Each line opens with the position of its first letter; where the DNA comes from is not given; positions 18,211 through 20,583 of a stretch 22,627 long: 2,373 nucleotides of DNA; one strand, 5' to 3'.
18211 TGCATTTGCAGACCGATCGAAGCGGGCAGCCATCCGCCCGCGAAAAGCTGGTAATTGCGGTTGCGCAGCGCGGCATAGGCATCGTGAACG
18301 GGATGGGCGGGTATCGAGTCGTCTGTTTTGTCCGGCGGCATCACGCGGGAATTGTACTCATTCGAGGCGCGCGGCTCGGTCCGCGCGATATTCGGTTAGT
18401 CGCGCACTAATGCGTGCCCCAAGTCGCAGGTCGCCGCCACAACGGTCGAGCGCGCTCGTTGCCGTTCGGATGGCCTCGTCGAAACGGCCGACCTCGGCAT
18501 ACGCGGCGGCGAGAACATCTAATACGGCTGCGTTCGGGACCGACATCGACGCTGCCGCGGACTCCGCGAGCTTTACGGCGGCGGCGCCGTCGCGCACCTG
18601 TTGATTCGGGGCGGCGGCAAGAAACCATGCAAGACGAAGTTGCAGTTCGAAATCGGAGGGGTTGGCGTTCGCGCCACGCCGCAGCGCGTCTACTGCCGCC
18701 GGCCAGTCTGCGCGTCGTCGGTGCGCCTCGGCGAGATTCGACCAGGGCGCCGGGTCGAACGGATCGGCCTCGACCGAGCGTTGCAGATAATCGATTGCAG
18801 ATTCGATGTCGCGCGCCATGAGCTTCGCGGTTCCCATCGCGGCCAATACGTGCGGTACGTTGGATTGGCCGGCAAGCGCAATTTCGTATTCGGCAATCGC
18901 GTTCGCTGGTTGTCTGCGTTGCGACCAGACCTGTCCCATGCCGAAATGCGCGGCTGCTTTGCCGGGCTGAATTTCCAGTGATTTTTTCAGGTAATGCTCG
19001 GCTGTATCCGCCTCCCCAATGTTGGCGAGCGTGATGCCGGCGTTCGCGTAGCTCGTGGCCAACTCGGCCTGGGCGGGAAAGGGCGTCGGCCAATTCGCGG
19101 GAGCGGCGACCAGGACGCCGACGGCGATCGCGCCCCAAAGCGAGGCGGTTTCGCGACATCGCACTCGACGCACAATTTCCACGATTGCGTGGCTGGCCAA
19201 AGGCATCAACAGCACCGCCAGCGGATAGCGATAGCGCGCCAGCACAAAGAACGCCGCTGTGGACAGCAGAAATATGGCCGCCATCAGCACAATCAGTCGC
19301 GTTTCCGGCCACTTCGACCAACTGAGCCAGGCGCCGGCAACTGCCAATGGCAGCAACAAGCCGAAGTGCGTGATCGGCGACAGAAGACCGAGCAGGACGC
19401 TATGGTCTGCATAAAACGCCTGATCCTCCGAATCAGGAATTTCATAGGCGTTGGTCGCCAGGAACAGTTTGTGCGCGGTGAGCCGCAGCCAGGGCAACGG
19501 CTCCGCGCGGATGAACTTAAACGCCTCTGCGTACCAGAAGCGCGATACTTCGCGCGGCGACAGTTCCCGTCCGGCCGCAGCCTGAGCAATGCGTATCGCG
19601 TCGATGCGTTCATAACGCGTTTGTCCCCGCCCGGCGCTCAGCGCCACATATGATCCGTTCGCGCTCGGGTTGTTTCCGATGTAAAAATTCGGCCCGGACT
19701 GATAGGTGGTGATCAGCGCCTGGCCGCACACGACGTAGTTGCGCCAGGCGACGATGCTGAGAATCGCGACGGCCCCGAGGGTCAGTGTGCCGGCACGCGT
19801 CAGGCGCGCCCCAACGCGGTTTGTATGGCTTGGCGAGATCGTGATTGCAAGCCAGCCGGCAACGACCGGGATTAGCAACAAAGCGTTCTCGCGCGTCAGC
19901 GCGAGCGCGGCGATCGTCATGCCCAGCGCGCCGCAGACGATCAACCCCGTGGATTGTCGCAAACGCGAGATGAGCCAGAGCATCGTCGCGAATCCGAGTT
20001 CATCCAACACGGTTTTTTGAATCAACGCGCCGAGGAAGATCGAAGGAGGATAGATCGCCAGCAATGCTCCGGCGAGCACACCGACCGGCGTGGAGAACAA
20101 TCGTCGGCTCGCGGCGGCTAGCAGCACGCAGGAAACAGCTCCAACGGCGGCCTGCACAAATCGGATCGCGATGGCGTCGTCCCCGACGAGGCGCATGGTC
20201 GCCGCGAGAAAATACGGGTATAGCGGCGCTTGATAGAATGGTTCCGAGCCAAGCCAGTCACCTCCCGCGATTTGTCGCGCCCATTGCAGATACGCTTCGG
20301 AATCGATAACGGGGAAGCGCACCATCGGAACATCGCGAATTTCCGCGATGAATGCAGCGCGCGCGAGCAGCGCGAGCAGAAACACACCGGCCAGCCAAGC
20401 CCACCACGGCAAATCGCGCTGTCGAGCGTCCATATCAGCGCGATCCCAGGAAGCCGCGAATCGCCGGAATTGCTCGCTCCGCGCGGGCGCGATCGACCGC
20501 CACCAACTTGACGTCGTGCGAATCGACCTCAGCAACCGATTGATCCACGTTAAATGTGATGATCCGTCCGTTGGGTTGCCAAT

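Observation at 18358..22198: PMT_2 (ArnT/GT39-like)-TPR membrane glycosyltransferase translationally coupled to a 588 aa exported protein of unknown function, in an operon with exbD and an MFS exporter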

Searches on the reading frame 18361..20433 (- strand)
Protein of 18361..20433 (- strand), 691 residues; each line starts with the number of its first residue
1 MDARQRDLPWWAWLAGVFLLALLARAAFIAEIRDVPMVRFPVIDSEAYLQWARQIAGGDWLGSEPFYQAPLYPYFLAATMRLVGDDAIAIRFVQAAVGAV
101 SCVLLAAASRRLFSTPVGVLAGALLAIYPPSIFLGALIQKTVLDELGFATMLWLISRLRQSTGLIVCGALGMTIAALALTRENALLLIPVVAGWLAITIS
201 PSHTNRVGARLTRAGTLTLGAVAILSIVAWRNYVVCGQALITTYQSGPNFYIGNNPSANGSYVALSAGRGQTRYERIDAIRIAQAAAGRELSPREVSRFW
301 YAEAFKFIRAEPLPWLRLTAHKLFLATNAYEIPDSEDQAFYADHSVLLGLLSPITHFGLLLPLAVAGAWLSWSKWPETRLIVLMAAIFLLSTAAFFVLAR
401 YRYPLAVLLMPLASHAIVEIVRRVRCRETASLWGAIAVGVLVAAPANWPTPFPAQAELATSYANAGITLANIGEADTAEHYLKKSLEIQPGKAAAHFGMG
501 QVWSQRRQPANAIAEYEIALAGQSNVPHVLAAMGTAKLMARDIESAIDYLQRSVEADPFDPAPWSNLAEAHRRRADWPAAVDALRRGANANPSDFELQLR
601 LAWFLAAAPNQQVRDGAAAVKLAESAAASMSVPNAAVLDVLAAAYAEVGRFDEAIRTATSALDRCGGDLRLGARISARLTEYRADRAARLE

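Call 11: search_protein_families(library=pfam, proteins=[window:18361-20433:-], max_evalue=0.01)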
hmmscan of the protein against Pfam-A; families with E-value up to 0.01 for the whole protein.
window:18361-20433:- (691 aa): 15 families
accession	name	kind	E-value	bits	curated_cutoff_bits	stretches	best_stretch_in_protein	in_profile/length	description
PF07719.23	TPR_2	-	7.8e-15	54.2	27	0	636-664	2-30/34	Tetratricopeptide repeat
PF13428.12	TPR_14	-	1.4e-12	47.4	23.5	2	562-602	2-42/44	Tetratricopeptide repeat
PF00515.34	TPR_1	-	2.1e-11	43.6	27.8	0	460-490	2-32/34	Tetratricopeptide repeat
PF13231.12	PMT_2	-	3.2e-11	44.1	26.1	1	68-230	2-160/160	Dolichyl-phosphate-mannose-protein mannosyltransferase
PF14559.12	TPR_19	-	5.9e-11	43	25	1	538-598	2-62/68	Tetratricopeptide repeat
PF13424.12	TPR_12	-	8.2e-10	39.2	30.1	0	456-489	42-75/77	Tetratricopeptide repeat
PF13431.12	TPR_17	-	2.2e-09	37.3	24.4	0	550-580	2-32/34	Tetratricopeptide repeat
PF13176.12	TPR_7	-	1.3e-06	28.5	27.9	0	638-663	2-27/36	Tetratricopeptide repeat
PF13432.12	TPR_16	-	1.4e-06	29.1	32.7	1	532-593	2-63/65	Tetratricopeptide repeat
PF13181.12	TPR_8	-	1.5e-06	28.3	25.7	0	459-490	1-32/34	Tetratricopeptide repeat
PF13374.12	TPR_10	-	1.1e-05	25.7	27.5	0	458-488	1-31/42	Tetratricopeptide repeat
PF23914.1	TPR_CcmH_CycH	-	3.3e-05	24.2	42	1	550-657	39-143/158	Cytochrome c-type biogenesis protein H TPR domain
PF13414.12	TPR_11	-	0.0016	18.5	26.8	0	543-571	10-38/42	TPR repeat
PF13429.12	TPR_15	-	0.0022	17.9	26.2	1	540-656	126-235/280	Tetratricopeptide repeat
PF25062.1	ARM_TT21_N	-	0.0028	17.9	40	0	457-552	98-193/222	Tetratricopeptide repeat protein 21 N-terminal ARM repeat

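Call 12: search_protein_families(library=ncbifam, proteins=[window:18361-20433:-], max_evalue=0.01)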
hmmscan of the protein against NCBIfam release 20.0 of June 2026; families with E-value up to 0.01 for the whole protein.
window:18361-20433:- (691 aa): 13 families
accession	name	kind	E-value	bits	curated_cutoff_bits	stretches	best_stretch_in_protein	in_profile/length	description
TIGR02917.1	PEP_TPR_lipo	equivalog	2.8e-13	48.7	312.2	1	459-597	465-603/899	XrtA/PEP-CTERM system TPR-repeat protein PrsT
NF040959.1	MamA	equivalog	6e-13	48.7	200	1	457-560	35-138/204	magnetosome protein MamA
TIGR02521.1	type_IV_pilW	equivalog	6.5e-11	42.2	154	2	458-516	134-192/234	type IV pilus biogenesis/stability protein PilW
NF007302.0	PRK09782.1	equivalog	6.6e-06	24.4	1223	1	473-586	593-705/990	phage receptor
NF047558.1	TPR_END_plus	domain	1.4e-05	24.9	32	0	540-558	12-30/56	TPR end-of-group domain-containing protein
TIGR02552.1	LcrH_SycD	equivalog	1.7e-05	24.5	104.8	1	458-568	18-126/136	SycD/LcrH family type III secretion system chaperone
TIGR03663.1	TIGR03663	subfamily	0.00013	21.1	126.25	1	57-210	41-191/435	flippase activity-associated protein Agl23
NF052400.1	M48_BAM_BepA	equivalog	0.00013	20.8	570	1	478-686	290-477/483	beta-barrel assembly-enhancing protease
NF008757.0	PRK11788.1-5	equivalog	0.00019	20.7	363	1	459-615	180-335/388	lipopolysaccharide assembly protein LapB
NF008520.0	PRK11447.1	equivalog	0.00046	18.1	858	0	465-525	275-335/1157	cellulose synthase complex outer membrane protein BcsC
NF033920.0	C39_PA2778_fam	equivalog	0.00054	19.5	150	1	507-591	170-254/255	PA2778 family cysteine peptidase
TIGR00990.1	3a0801s09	subfamily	0.002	16.8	757.25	1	457-558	329-430/615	mitochondrial import receptor subunit TOM70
NF033762.1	social_mot_Tgl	equivalog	0.0026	17.2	225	0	463-592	35-167/252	social motility TPR repeat lipoprotein Tgl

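Call 24: search_solved_structures(query=window:18361-20433:-, max_evalue=1, show_alignments=2)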
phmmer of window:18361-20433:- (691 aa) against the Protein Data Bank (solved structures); distinct sequences matched with E-value up to 1: 79 (the best 60 are shown).
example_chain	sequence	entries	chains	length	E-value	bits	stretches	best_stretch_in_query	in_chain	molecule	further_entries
9qhb_A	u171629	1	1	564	1.9e-46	161.7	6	464-591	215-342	Engineered tetratricopeptide repeat protein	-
9qhc_A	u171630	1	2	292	1.1e-26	96.4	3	461-598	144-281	Engineered tetratricopeptide repeat protein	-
8bu0_A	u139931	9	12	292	2.9e-23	85.1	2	461-597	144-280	Consensus tetratricopeptide repeat protein | Crystal structure of an 8-repeat consensus TPR superhelix with Zinc. | Monomer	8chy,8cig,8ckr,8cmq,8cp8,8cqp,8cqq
7yeh_B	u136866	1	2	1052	1.4e-16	63.1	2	460-594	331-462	UDP-N-acetylglucosamine--peptide N-acetylglucosaminyltransferase 110 kDa subunit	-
7yea_A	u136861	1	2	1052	1.4e-16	63.1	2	460-594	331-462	UDP-N-acetylglucosamine--peptide N-acetylglucosaminyltransferase 110 kDa subunit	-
7ntf_A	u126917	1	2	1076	1.4e-16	63.1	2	460-594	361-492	Isoform 1 of UDP-N-acetylglucosamine--peptide N-acetylglucosaminyltransferase 110 kDa subu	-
6eou_A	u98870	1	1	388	8.6e-12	47.2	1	437-584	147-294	UDP-N-acetylglucosamine--peptide N-acetylglucosaminyltransferase 110 kDa subunit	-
1w3b_A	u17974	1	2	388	1.2e-11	46.8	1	437-586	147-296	UDP-N-ACETYLGLUCOSAMINE--PEPTIDE N-ACETYLGLUCOSAMINYLTRANSFERASE 110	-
7obi_A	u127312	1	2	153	1.3e-11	46.7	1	464-597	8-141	CTPR-rv4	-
8ch0_A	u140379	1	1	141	1.5e-11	46.4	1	460-592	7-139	Consensus tetratricopeptide repeat protein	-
2fo7_A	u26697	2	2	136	1.6e-11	46.4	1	462-592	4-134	SYNTHETIC CONSENSUS TPR PROTEIN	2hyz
9gzg_A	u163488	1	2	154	2.2e-11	45.9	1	460-599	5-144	Engineered CTPR protein with glutamic acids for conductivity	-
1na0_A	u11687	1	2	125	3.7e-09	38.5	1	459-570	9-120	designed protein CTPR3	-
6vfi_B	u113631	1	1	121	5.2e-08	34.7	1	505-601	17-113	O43_dn18B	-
6v8e_A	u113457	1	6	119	1.6e-07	33.1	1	506-600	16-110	Designed protein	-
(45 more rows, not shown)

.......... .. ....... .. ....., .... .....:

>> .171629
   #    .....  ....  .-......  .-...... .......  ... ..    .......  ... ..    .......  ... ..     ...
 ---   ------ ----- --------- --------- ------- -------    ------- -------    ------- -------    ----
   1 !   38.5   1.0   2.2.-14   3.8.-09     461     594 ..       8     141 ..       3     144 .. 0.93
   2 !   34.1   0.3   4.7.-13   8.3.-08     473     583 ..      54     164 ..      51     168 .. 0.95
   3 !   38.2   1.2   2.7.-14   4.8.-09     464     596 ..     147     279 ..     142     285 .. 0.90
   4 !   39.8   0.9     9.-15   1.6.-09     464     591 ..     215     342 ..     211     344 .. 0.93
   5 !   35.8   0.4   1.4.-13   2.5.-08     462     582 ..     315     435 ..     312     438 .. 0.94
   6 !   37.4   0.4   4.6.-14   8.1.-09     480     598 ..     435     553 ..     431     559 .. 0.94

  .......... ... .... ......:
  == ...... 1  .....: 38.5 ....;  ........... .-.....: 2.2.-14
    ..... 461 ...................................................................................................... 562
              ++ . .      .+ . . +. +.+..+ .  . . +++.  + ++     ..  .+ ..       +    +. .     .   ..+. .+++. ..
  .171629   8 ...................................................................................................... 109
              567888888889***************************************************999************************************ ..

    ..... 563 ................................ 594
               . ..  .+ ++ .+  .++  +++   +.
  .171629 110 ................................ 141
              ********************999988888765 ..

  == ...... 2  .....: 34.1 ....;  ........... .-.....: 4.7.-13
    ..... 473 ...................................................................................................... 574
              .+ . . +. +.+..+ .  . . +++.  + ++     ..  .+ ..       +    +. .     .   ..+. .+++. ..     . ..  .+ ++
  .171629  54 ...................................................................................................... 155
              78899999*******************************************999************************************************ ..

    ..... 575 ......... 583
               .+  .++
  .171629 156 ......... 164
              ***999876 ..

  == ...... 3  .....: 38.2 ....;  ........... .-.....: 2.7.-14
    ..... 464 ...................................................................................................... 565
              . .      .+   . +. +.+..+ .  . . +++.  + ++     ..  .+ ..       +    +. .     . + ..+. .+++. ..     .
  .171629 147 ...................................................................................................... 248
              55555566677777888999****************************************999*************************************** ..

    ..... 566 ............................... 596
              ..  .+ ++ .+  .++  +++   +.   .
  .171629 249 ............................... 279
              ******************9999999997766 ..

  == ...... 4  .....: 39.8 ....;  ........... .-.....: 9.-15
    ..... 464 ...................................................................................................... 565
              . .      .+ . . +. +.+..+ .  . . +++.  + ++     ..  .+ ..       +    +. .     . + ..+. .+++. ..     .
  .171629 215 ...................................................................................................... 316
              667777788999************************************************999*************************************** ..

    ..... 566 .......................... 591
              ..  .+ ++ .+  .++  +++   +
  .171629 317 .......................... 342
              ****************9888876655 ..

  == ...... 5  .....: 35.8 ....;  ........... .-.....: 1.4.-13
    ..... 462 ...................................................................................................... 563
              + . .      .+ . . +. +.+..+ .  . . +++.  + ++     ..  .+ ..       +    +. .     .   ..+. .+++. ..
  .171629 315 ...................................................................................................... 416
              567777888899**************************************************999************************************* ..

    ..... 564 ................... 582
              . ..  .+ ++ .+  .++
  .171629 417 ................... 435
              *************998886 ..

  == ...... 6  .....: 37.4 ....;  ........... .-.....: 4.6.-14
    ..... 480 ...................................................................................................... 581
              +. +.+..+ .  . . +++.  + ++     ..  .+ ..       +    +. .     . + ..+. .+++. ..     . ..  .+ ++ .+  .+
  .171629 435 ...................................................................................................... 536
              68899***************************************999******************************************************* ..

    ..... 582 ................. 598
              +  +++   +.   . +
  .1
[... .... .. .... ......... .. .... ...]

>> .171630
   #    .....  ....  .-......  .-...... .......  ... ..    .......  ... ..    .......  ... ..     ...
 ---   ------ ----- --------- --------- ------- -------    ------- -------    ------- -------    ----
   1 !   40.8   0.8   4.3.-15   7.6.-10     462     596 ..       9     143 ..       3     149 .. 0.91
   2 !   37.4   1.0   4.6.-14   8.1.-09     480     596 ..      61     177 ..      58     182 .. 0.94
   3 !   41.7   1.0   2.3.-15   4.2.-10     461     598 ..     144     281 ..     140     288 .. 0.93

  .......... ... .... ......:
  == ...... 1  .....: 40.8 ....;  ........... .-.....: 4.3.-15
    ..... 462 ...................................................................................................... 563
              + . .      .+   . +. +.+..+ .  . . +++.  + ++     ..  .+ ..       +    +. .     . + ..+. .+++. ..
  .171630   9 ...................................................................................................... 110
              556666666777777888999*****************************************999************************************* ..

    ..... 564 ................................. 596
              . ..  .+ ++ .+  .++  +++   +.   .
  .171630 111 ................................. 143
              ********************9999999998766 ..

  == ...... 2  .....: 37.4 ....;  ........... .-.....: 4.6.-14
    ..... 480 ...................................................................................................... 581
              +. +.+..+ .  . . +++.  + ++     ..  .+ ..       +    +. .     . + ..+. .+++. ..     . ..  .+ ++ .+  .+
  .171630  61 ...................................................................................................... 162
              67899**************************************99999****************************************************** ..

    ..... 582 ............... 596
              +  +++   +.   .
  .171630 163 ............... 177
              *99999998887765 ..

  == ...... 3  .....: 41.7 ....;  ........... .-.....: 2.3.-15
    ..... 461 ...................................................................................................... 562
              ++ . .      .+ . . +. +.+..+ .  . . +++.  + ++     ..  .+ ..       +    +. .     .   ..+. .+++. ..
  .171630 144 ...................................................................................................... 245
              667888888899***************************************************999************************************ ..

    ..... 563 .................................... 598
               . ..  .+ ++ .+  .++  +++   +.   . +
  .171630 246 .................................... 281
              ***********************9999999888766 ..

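Call 32: find_homologous_proteins(query=window:18361-20433:-)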
Query window:18361-20433:- (691 aa): 3019 proteins with E <= 0.001 among 8000 candidates; the best 120 are listed.
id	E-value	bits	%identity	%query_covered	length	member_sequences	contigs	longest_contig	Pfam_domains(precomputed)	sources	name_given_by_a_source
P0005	0.0e+0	1509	100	100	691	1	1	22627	PF14559.13,PF13431.13,PF00515.35,PF13424.13,PF13176.13,PF13432.13,PF13428.13,PF13181.13,PF07719.24,PF13231.13,PF13374.13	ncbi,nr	ncbi:MAG: glycosyltransferase family 39 protein [Phycisphaerales bacterium]|nr:glycosyltransferase f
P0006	0.0e+0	1020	68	100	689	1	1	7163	PF13431.13,PF23914.2,PF13414.13,PF13176.13,PF13428.13,PF13374.13,PF14559.13,PF00515.35,PF12895.14,PF13424.13,PF13432.13,PF13429.13,PF13181.13,PF07719.24,PF13174.13,PF13231.13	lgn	-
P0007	3.1e-256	870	62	98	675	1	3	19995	PF13431.13,PF23914.2,PF13414.13,PF13176.13,PF13428.13,PF13374.13,PF14559.13,PF13371.13,PF00515.35,PF12895.14,PF13424.13,PF13432.13,PF13181.13,PF07719.24,PF13231.13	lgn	-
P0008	2.1e-234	798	57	98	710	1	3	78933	PF13431.13,PF23914.2,PF13414.13,PF13176.13,PF13428.13,PF14559.13,PF13371.13,PF00515.35,PF13424.13,PF13432.13,PF13181.13,PF07719.24,PF13231.13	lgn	-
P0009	5.7e-227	773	56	98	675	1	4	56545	PF13431.13,PF23914.2,PF13414.13,PF13176.13,PF13428.13,PF13374.13,PF14559.13,PF13371.13,PF00515.35,PF12895.14,PF13424.13,PF13432.13,PF13181.13,PF07719.24,PF13231.13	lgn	-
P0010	6.3e-166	572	44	99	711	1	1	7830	PF13431.13,PF23914.2,PF13414.13,PF13176.13,PF13428.13,PF14559.13,PF00515.35,PF13424.13,PF13432.13,PF13181.13,PF07719.24,PF13231.13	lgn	-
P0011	2.2e-155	537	43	90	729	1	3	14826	PF14559.13,PF13431.13,PF13414.13,PF00515.35,PF13424.13,PF13432.13,PF13428.13,PF13181.13,PF07719.24,PF13231.13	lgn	-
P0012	2.4e-155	537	44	99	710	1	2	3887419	PF14559.13,PF13431.13,PF23914.2,PF13414.13,PF13424.13,PF13432.13,PF13428.13,PF07719.24,PF13231.13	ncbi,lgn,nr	ncbi:MAG: glycosyltransferase family 39 protein [Planctomycetia bacterium]|nr:MAG: glycosyltransfera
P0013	1.3e-154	534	44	99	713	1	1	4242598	PF14559.13,PF13431.13,PF23914.2,PF13414.13,PF00515.35,PF13432.13,PF13428.13,PF07719.24,PF13231.13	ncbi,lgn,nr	ncbi:MAG: glycosyltransferase family 39 protein [Phycisphaerales bacterium]|nr:glycosyltransferase f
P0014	8.6e-149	515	43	97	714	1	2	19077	PF14559.13,PF23914.2,PF13414.13,PF00515.35,PF13424.13,PF13432.13,PF13428.13,PF07719.24,PF13231.13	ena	-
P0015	7.6e-140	485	43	98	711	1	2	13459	PF13431.13,PF23914.2,PF13414.13,PF13176.13,PF13428.13,PF13374.13,PF14559.13,PF13371.13,PF00515.35,PF13424.13,PF13432.13,PF13181.13,PF07719.24,PF13231.13,PF20308.5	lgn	-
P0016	8.8e-137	475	40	99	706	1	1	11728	PF03704.24,PF13431.13,PF13414.13,PF13176.13,PF13428.13,PF13374.13,PF14559.13,PF13371.13,PF00515.35,PF13424.13,PF13432.13,PF13181.13,PF07719.24,PF13174.13,PF13231.13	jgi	-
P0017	4.9e-136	473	40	98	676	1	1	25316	PF13431.13,PF23914.2,PF13414.13,PF13176.13,PF13428.13,PF13374.13,PF14559.13,PF24575.2,PF00515.35,PF13424.13,PF13432.13,PF13181.13,PF07719.24,PF13174.13,PF13231.13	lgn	-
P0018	1.3e-135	471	41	99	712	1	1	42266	PF03704.24,PF13431.13,PF13414.13,PF13176.13,PF13428.13,PF13374.13,PF14559.13,PF13371.13,PF00515.35,PF13424.13,PF13432.13,PF13181.13,PF07719.24,PF13231.13,PF20308.5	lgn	-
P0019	1.9e-135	471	40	97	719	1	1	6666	PF13431.13,PF23914.2,PF13414.13,PF13176.13,PF13428.13,PF14559.13,PF00515.35,PF12895.14,PF13424.13,PF13432.13,PF13181.13,PF07719.24,PF13231.13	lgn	-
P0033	5.9e-126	439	39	95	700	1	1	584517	PF23914.2,PF13414.13,PF13176.13,PF13428.13,PF14559.13,PF13371.13,PF00515.35,PF12895.14,PF13424.13,PF13432.13,PF13181.13,PF07719.24,PF13174.13,PF13231.13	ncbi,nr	ncbi:MAG: glycosyltransferase family 39 protein [Planctomycetes bacterium]|nr:glycosyltransferase fa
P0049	5.2e-120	420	38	96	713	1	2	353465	PF14559.13,PF13431.13,PF23914.2,PF13414.13,PF00515.35,PF13424.13,PF13432.13,PF13428.13,PF13181.13,PF07719.24,PF13231.13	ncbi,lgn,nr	ncbi:MAG: hypothetical protein CHACPFDD_00486 [Phycisphaerae bacterium]|nr:hypothetical protein [Phy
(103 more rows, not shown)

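Call 33: find_encoding_contigs(protein=P0008, flank=8000, max_places=1)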
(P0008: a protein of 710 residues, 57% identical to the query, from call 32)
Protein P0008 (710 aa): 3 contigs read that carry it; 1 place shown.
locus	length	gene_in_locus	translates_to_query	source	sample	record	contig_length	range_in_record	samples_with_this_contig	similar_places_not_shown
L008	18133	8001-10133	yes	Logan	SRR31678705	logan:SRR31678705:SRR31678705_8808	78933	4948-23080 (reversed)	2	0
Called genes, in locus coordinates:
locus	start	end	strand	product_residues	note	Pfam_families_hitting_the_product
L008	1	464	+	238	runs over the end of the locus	PF01791:DeoC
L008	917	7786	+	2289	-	PF00353:HemolysinCabind (faint)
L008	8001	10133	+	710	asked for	PF13231:PMT_2, PF13176:TPR_7 (faint), PF00515:TPR_1 (faint), PF07719:TPR_2 (faint), PF13181:TPR_8 (faint), PF13432:TPR_16, PF14559:TPR_19, PF23914:TPR_CcmH_CycH (weak), +5 more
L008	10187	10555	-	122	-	PF00453:Ribosomal_L20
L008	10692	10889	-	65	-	PF01632:Ribosomal_L35p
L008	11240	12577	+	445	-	PF00365:PFK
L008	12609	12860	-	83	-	-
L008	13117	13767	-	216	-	PF00697:PRAI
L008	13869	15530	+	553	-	PF01435:Peptidase_M48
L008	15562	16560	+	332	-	PF01168:Ala_racemase_N, PF00842:Ala_racemase_C (faint)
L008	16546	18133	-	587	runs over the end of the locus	-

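Call 34: find_encoding_contigs(protein=P0009, flank=8000, max_places=1)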
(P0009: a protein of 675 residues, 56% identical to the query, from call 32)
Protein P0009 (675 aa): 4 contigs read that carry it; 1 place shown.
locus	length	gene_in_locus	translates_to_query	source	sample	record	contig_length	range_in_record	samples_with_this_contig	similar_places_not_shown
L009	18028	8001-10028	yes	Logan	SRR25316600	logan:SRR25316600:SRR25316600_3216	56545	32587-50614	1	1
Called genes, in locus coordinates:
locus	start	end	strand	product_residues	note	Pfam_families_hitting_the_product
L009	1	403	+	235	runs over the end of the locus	PF01791:DeoC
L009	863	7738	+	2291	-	PF00353:HemolysinCabind (weak)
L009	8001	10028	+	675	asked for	PF13231:PMT_2 (weak), PF12895:ANAPC3 (faint), PF13424:TPR_12 (weak), PF13432:TPR_16, PF14559:TPR_19, PF13432:TPR_16 (weak), PF14559:TPR_19 (weak), PF23914:TPR_CcmH_CycH (weak), +9 more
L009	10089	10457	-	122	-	PF00453:Ribosomal_L20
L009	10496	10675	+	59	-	-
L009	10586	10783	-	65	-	PF01632:Ribosomal_L35p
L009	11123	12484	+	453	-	PF00365:PFK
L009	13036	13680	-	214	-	PF00697:PRAI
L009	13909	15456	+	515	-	PF01435:Peptidase_M48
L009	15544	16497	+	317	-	PF01168:Ala_racemase_N, PF00842:Ala_racemase_C (weak)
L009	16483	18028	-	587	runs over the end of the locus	-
